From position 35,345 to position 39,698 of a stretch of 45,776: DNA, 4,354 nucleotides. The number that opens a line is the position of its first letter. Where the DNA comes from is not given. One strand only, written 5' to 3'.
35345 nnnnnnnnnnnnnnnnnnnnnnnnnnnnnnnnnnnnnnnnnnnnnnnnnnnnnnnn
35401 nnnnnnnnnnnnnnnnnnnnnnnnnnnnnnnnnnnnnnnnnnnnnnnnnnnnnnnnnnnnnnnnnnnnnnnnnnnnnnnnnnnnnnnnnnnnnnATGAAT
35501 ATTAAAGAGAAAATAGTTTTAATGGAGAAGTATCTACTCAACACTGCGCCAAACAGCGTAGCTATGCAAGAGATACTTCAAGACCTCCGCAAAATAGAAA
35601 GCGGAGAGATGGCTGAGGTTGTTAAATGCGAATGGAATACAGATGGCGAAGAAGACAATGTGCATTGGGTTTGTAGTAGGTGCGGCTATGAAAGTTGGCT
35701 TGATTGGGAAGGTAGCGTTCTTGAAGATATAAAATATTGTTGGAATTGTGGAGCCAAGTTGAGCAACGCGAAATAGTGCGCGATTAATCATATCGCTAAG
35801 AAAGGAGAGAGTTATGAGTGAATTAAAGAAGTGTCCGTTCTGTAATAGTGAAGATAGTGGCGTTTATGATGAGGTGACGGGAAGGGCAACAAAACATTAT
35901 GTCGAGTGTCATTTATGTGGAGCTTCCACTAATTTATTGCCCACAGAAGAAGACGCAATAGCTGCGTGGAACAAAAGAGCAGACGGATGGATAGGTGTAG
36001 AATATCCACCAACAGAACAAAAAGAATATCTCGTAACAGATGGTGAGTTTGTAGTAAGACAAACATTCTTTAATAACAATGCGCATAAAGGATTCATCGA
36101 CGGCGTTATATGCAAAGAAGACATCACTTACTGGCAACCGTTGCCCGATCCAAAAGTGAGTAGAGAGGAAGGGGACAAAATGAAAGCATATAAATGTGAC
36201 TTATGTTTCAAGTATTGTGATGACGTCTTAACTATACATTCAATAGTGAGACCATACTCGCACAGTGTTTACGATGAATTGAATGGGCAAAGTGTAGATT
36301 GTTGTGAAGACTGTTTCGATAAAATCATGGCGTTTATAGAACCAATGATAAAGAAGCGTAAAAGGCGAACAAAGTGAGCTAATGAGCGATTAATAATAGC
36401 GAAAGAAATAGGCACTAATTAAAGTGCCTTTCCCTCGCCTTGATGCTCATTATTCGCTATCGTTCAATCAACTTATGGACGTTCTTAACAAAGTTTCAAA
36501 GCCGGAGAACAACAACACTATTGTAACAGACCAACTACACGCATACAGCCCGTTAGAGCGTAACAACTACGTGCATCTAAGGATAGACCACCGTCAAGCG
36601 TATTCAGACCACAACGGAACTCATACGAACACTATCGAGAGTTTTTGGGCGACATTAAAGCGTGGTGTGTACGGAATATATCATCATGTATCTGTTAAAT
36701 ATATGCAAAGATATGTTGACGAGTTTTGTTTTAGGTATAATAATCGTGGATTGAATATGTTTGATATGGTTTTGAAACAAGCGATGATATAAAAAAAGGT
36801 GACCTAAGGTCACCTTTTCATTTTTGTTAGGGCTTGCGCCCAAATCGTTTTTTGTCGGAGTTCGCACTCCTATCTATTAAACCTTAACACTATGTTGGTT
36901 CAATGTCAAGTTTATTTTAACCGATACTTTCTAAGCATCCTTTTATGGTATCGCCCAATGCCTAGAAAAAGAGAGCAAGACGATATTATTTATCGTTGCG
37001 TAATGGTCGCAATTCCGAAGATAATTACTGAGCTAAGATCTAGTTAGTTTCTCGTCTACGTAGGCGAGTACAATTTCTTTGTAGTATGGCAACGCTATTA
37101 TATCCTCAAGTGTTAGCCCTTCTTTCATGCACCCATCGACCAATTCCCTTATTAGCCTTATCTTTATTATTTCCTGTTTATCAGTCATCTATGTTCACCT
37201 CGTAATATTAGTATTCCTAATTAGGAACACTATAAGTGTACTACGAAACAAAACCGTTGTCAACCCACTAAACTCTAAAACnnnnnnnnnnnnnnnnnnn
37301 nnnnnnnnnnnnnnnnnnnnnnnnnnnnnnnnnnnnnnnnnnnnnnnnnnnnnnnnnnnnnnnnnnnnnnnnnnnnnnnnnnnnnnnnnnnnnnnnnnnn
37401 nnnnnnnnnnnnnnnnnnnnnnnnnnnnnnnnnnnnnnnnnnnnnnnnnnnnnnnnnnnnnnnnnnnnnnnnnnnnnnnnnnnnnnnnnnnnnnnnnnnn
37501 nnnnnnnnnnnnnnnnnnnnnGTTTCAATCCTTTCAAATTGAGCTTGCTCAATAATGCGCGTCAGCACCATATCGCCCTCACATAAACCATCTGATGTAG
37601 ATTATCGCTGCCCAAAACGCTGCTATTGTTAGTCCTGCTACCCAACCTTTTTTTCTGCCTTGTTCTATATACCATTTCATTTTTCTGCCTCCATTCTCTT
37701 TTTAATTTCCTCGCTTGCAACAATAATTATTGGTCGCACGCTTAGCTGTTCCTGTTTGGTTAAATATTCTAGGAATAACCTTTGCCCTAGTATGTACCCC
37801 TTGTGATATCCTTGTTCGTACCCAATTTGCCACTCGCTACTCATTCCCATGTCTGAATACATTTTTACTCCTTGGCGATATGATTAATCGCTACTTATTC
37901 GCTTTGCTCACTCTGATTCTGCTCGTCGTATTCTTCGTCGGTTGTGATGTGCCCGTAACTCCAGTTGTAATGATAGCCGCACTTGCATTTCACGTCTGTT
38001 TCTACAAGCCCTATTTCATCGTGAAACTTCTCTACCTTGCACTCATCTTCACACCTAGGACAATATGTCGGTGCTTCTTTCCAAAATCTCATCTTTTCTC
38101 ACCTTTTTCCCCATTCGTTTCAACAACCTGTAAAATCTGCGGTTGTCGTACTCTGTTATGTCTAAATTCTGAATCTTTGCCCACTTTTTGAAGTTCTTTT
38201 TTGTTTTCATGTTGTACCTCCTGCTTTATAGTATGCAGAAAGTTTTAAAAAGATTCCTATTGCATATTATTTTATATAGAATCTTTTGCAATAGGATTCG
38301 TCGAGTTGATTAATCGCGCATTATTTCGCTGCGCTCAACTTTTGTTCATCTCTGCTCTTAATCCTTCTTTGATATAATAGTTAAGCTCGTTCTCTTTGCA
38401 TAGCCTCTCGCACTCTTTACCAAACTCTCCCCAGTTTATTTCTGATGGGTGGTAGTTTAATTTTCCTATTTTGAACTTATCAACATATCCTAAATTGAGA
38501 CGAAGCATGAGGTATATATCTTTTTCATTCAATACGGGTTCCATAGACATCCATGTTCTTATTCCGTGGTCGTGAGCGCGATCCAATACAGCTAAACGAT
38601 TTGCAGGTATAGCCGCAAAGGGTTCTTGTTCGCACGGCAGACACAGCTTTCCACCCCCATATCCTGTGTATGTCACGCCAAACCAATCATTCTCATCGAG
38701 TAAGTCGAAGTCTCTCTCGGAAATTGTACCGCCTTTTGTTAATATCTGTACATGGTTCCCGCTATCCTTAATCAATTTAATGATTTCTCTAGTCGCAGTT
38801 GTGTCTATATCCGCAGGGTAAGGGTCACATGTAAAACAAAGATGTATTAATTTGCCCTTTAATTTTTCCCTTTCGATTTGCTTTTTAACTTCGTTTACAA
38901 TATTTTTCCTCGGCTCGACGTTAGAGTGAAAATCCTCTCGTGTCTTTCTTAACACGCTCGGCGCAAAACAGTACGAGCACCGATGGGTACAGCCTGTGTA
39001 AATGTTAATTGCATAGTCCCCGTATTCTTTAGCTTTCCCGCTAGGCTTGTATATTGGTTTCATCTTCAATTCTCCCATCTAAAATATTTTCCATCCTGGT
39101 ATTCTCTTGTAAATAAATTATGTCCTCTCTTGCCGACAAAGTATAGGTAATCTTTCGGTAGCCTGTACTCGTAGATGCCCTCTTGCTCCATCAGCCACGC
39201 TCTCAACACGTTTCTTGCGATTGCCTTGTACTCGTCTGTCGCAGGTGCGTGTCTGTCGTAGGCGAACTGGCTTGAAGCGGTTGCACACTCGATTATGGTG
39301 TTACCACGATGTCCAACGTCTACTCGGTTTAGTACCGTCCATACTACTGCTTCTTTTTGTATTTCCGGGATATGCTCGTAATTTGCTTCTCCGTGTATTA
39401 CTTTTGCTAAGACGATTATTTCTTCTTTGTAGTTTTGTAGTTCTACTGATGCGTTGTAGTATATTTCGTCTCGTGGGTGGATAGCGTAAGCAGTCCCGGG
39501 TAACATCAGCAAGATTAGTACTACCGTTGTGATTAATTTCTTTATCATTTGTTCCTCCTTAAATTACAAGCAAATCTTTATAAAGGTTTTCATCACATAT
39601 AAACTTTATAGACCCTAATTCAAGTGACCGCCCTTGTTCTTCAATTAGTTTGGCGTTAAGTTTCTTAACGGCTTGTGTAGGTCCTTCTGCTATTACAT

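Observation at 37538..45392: About 21 copies of a 40-bp imperfect-palindromic intergenic element (IGE) fill the stop-to-RBS spacers of early and accessory genes, in both orientations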

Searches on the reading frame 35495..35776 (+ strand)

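Call 37: search_protein_families(library=phrogs, proteins=[window:35495-35776:+], max_evalue=0.001)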
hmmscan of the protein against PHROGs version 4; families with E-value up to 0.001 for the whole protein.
window:35495-35776:+ (93 aa): 1 family
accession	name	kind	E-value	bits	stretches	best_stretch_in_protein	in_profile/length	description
phrog_21525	-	unknown function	0.00069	21.1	1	49-89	63-103/108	-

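Call 61: search_protein_families(library=pfam, proteins=[window:35495-35776:+], max_evalue=0.01)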
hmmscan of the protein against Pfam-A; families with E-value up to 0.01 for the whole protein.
window:35495-35776:+ (93 aa): 2 families
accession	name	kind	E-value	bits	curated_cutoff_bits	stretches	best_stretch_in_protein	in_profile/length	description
PF13240.11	Zn_Ribbon_1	-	0.002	18.3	25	0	81-90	1-10/23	zinc-ribbon domain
PF24463.1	DUF7577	-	0.0091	16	28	0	80-89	17-26/27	Domain of unknown function (DUF7577)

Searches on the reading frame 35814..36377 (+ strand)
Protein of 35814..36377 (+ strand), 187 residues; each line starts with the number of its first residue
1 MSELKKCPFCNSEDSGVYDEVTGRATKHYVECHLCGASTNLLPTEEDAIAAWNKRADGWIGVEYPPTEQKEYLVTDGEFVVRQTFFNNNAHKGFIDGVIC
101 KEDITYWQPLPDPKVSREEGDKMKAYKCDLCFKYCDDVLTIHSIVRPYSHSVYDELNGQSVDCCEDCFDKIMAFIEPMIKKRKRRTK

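Call 19: find_encoding_contigs(protein=window:35814-36377:+, flank=10000, max_places=10)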
Protein window:35814-36377:+ (187 aa): 1 contig read that carries it; 1 place shown.
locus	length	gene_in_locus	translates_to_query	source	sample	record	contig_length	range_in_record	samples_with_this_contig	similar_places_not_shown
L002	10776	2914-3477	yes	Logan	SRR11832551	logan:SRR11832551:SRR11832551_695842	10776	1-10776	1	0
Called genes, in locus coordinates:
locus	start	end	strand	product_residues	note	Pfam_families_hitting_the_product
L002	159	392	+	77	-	-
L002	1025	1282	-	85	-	-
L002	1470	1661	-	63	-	-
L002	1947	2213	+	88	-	-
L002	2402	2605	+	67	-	-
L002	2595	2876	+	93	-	-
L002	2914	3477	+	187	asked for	PF14354:Lar_restr_allev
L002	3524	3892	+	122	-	PF12762:DDE_Tnp_IS1595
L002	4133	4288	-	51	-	-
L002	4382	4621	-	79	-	-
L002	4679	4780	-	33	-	-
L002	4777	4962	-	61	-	-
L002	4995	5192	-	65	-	-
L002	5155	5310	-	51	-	-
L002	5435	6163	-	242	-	PF07505:DUF5131 (faint), PF04055:Radical_SAM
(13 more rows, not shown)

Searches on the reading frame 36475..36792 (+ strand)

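Call 37: search_protein_families(library=phrogs, proteins=[window:36475-36792:+], max_evalue=0.001)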
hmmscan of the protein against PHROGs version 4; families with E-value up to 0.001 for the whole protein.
window:36475-36792:+ (105 aa): 2 families
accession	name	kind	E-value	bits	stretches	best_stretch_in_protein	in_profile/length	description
phrog_25593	-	unknown function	5.1e-13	49.8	1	11-95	225-308/344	-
phrog_13752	-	unknown function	2.3e-08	35.1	1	12-90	39-115/131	-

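Call 38: search_protein_families(library=pfam, proteins=[window:36475-36792:+], max_evalue=0.01)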
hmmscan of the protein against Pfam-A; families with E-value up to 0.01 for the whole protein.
window:36475-36792:+ (105 aa): 2 families
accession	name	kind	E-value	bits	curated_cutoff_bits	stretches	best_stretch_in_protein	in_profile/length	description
PF12762.13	DDE_Tnp_IS1595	-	2.9e-25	89.5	27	1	12-89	76-153/153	ISXO2-like transposase domain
PF13683.12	rve_3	-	0.0061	16.7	26.5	1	53-90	18-55/67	Integrase core domain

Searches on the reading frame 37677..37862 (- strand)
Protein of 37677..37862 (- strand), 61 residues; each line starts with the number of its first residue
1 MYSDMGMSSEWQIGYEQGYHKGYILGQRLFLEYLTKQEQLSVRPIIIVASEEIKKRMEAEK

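Call 61: search_protein_families(library=pfam, proteins=[window:37677-37862:-], max_evalue=0.01)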
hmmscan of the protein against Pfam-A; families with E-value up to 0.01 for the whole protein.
window:37677-37862:- (61 aa): 0 families

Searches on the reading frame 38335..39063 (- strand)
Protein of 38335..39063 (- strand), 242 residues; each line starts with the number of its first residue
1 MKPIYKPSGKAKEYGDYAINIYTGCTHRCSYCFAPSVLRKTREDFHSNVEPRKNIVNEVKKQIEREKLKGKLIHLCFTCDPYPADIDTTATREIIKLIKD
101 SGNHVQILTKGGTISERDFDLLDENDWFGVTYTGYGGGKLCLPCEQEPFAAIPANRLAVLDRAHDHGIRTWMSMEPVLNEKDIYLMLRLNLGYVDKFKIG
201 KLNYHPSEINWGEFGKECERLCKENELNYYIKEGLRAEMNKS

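Call 60: search_protein_families(library=pfam, proteins=[window:38335-39063:-], max_evalue=0.01)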
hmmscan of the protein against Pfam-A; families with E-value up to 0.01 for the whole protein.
window:38335-39063:- (242 aa): 4 families
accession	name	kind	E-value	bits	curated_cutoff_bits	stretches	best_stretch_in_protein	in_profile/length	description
PF04055.27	Radical_SAM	-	8.1e-12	46.1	29.5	1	19-171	1-145/166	Radical SAM superfamily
PF07505.17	DUF5131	-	2.3e-06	27.8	28.9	1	13-132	5-135/243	Protein of unknown function (DUF5131)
PF13353.11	Fer4_12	-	0.002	18.9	22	1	22-68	12-53/137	4Fe-4S single cluster domain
PF20903.3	SPL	-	0.0046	16.3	27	1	11-99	73-159/338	Spore photoproduct lyase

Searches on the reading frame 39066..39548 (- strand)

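Call 38: search_protein_families(library=pfam, proteins=[window:39066-39548:-], max_evalue=0.01)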
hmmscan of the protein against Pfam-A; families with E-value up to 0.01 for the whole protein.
window:39066-39548:- (160 aa): 1 family
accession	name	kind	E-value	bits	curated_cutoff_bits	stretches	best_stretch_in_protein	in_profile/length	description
PF07486.17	Hydrolase_2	-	0.00057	20.9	27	1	65-132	7-77/100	Cell Wall Hydrolase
